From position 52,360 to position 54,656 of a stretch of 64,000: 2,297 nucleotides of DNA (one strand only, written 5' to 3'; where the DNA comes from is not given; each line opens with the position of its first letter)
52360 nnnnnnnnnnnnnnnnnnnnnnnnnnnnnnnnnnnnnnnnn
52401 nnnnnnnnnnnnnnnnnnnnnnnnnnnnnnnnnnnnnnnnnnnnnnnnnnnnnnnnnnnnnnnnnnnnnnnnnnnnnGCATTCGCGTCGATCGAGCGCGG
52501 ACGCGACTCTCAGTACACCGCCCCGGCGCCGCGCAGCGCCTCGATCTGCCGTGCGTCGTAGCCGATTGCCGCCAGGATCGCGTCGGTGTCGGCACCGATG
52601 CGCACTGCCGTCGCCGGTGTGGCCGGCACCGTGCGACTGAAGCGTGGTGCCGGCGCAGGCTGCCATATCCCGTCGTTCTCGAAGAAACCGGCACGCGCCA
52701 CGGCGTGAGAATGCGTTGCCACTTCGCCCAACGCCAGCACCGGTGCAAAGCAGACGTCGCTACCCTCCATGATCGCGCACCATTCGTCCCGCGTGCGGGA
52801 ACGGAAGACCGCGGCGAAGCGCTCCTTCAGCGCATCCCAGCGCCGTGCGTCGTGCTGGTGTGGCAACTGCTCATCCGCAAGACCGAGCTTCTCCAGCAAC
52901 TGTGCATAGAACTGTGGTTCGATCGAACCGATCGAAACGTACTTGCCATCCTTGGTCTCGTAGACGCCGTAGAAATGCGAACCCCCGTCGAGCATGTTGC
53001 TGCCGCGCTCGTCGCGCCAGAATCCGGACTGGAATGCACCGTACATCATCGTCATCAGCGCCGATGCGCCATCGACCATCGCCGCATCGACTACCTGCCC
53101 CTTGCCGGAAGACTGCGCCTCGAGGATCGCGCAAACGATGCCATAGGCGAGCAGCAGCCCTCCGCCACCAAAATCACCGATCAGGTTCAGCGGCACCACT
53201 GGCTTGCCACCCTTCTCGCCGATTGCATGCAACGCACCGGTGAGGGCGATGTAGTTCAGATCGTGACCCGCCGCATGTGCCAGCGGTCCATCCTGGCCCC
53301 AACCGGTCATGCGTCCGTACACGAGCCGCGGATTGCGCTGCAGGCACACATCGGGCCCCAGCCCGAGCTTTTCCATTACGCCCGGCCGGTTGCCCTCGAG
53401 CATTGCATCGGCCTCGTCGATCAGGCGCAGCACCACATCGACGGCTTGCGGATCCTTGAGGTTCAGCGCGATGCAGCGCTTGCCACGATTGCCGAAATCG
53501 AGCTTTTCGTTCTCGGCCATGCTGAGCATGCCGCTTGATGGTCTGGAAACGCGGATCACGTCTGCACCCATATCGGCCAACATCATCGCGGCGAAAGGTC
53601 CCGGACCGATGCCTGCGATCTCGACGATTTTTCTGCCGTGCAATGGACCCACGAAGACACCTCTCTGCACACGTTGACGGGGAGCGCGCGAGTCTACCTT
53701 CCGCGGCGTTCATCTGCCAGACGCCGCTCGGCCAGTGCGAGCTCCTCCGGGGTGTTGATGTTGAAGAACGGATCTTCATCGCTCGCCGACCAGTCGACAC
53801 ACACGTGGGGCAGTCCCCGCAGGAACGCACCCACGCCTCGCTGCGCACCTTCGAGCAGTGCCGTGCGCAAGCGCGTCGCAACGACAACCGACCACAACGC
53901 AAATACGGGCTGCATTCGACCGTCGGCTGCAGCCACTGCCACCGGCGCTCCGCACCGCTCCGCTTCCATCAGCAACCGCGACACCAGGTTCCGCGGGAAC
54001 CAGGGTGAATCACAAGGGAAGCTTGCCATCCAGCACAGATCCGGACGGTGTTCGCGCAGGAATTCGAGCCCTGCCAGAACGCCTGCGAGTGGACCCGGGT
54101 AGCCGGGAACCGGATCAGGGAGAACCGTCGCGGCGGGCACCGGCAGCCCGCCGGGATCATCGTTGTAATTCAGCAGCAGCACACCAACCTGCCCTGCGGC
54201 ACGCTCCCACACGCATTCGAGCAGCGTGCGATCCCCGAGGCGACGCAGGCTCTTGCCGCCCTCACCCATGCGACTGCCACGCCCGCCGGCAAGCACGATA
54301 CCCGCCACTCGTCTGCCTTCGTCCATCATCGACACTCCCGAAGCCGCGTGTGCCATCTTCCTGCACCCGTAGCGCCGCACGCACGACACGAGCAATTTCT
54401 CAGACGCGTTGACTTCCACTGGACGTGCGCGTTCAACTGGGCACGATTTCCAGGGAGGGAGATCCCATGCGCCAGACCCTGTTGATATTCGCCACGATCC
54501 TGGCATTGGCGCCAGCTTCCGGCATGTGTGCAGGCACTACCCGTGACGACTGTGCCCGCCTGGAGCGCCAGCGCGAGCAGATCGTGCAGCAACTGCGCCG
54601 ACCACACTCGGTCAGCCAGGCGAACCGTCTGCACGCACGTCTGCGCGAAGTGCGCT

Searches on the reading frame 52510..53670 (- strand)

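Call 72: search_protein_families(library=pfam, proteins=[window:52510-53670:-], max_evalue=0.00001)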
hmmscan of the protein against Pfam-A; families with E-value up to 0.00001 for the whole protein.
window:52510-53670:- (386 aa): 1 family
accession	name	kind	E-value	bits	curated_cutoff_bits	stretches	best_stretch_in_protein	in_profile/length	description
PF02515.22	CoA_transf_3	-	2.4e-82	277.4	23.3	1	10-353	1-353/366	CoA-transferase family III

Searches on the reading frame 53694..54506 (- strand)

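Call 72: search_protein_families(library=pfam, proteins=[window:53694-54506:-], max_evalue=0.00001)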
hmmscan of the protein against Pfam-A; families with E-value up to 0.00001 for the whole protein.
window:53694-54506:- (270 aa): 1 family
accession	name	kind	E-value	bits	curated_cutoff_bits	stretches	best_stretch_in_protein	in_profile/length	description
PF12804.13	NTP_transf_3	-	2.9e-27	96.3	27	1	69-229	1-154/160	MobA-like NTP transferase domain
